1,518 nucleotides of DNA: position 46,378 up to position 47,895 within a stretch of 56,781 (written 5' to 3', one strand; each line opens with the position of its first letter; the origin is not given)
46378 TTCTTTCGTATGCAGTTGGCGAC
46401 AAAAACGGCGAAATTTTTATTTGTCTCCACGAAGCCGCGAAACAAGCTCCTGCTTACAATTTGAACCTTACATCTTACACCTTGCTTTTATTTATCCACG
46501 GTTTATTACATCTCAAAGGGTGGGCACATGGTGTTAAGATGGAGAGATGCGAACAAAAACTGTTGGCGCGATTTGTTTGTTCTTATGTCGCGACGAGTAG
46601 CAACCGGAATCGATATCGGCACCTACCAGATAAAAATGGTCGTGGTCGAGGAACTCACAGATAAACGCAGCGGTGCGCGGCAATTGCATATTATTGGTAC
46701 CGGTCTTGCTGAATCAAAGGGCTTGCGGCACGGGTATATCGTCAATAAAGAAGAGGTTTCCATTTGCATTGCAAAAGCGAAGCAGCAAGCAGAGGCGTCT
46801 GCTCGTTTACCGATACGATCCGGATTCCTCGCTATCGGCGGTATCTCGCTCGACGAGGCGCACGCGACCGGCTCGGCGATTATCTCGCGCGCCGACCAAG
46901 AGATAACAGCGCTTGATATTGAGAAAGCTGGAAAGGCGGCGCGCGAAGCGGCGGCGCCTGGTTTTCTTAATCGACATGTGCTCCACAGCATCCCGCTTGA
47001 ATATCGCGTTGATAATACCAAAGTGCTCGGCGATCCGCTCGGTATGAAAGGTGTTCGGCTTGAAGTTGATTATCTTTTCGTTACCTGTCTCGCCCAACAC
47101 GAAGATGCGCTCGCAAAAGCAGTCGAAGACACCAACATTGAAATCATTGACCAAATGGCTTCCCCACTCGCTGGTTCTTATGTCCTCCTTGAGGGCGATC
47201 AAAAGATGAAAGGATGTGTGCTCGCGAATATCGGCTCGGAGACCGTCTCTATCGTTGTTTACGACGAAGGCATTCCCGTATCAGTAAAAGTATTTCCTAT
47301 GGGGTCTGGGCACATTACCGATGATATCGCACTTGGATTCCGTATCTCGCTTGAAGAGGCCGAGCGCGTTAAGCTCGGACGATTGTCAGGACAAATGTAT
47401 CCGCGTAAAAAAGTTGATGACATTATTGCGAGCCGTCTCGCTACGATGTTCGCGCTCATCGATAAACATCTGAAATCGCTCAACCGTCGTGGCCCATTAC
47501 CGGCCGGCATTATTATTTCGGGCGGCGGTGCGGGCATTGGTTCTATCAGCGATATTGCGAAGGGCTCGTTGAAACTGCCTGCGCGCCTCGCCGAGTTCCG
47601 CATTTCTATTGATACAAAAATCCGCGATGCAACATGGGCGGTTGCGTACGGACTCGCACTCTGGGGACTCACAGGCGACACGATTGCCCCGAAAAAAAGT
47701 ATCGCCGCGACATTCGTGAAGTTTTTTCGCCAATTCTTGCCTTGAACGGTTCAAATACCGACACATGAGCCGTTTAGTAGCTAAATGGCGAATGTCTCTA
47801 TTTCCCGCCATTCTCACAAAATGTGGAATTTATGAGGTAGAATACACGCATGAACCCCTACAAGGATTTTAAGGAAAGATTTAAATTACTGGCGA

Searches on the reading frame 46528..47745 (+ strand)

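Call 74: search_protein_families(library=pfam, proteins=[window:46528-47745:+], max_evalue=0.00001)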
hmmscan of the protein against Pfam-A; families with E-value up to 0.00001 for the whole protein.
window:46528-47745:+ (405 aa): 3 families
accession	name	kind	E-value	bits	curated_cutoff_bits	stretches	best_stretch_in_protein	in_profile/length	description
PF14450.12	FtsA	-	1.6e-20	74.2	31.8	1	231-375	1-127/127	Cell division protein FtsA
PF02491.25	SHS2_FTSA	-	6.5e-15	55.7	25.4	1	116-186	10-79/79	SHS2 domain inserted in FTSA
PF11104.14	PilM_2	-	5.8e-07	29.2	27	0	219-359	171-309/340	Type IV pilus assembly protein PilM;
